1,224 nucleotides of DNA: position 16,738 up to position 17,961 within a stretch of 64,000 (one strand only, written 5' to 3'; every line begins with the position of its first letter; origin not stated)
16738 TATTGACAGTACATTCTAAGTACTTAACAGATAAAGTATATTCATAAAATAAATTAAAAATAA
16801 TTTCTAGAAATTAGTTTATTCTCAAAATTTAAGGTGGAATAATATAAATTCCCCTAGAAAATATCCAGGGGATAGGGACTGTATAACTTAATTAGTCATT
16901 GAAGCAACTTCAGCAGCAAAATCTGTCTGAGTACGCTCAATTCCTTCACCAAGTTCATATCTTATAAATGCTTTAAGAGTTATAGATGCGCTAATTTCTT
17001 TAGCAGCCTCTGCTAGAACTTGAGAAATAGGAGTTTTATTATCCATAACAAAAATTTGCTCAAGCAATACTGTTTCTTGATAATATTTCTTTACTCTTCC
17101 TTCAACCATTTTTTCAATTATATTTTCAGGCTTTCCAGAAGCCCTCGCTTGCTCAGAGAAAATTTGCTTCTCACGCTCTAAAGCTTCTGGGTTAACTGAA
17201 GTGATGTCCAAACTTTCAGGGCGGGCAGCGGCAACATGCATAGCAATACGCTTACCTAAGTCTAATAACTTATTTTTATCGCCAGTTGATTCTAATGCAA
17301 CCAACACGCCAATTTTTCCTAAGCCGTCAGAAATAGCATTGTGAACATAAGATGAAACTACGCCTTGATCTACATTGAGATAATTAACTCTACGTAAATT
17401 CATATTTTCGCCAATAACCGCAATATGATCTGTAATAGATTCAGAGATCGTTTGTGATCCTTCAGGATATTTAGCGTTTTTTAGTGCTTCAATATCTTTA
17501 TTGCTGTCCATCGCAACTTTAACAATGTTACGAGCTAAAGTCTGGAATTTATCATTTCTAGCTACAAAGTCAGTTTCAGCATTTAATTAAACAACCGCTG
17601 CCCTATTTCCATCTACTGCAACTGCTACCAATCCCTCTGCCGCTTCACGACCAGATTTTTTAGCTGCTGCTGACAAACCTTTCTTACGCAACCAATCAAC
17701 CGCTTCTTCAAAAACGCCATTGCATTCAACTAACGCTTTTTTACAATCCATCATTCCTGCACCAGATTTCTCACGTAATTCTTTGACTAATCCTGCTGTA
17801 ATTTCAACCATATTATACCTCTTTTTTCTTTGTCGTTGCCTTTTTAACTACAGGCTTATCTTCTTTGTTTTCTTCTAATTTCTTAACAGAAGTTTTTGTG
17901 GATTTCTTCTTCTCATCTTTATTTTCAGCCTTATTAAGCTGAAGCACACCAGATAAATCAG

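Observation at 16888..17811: tsf (EF-Ts) is split by a single in-frame TAA replacing a conserved Glu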

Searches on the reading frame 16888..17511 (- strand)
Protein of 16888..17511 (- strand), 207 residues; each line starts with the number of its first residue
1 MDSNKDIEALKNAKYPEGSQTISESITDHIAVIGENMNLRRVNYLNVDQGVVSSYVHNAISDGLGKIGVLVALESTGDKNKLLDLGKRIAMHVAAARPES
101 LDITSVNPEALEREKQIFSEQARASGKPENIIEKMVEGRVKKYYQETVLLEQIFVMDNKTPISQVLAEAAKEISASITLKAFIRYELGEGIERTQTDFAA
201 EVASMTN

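Call 11: find_encoding_contigs(protein=window:16888-17511:-, flank=5000, max_places=10)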
Protein window:16888-17511:- (207 aa): no gene with exactly this product is on record in the collection.

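Call 22: search_protein_families(library=ncbifam, proteins=[window:16888-17511:-], max_evalue=0.00001)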
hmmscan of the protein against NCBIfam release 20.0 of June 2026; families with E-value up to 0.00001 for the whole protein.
window:16888-17511:- (207 aa): 1 family
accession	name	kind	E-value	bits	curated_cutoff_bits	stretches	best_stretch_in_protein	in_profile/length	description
TIGR00116.1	tsf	equivalog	6.4e-53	179.8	104.05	1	5-206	106-291/293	translation elongation factor Ts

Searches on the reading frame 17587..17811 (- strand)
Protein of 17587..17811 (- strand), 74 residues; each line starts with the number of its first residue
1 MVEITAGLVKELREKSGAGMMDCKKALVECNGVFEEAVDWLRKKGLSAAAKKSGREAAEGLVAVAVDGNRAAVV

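Call 10: find_encoding_contigs(protein=window:17587-17811:-, flank=5000, max_places=10)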
Protein window:17587-17811:- (74 aa): no gene with exactly this product is on record in the collection.

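Call 16: list_cluster_members(proteins=[P0064, L001:1695-2615:+, P0003, window:17590-17811:-, P0001])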
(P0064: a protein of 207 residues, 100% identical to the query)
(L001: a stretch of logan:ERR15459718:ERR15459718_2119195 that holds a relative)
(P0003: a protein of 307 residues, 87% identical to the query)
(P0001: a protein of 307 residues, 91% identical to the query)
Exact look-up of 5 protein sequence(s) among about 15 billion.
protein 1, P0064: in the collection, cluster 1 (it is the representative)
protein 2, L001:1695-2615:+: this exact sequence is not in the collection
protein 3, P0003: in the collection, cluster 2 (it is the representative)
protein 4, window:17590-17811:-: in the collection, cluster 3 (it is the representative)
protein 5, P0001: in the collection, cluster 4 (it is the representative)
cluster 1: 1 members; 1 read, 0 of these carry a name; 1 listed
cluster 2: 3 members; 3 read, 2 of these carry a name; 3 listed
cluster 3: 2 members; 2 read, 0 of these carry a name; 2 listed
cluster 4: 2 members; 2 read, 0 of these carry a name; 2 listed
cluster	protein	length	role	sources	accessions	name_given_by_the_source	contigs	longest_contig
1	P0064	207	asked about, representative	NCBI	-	-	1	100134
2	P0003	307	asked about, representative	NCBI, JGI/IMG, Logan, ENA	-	elongation factor Ts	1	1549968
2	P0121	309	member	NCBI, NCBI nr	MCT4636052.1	MAG: translation elongation factor Ts [Rickettsiales bacterium] | translation elongation factor Ts [Rickettsiales bacterium]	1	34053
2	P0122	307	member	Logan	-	-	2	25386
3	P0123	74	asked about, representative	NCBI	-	-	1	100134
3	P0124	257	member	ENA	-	-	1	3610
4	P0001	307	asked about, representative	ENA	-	-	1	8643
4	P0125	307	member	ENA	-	-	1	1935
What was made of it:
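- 17587..17811 (-): N-terminal fragment ORF (74 aa): the part of EF-Ts upstream of the stop, ending one codon before the Glu-Leu-Asn-x-Glu-Thr-Asp-Phe-Val segment. Present as protein P0123 in the NCBI source record (call 16).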

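Call 22: search_protein_families(library=ncbifam, proteins=[window:17587-17811:-], max_evalue=0.00001)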
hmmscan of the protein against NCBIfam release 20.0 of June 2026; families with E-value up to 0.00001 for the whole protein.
window:17587-17811:- (74 aa): 1 family
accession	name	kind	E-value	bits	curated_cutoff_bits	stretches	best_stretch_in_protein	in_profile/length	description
TIGR00116.1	tsf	equivalog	1e-26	93.8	104.05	1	1-74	1-74/293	translation elongation factor Ts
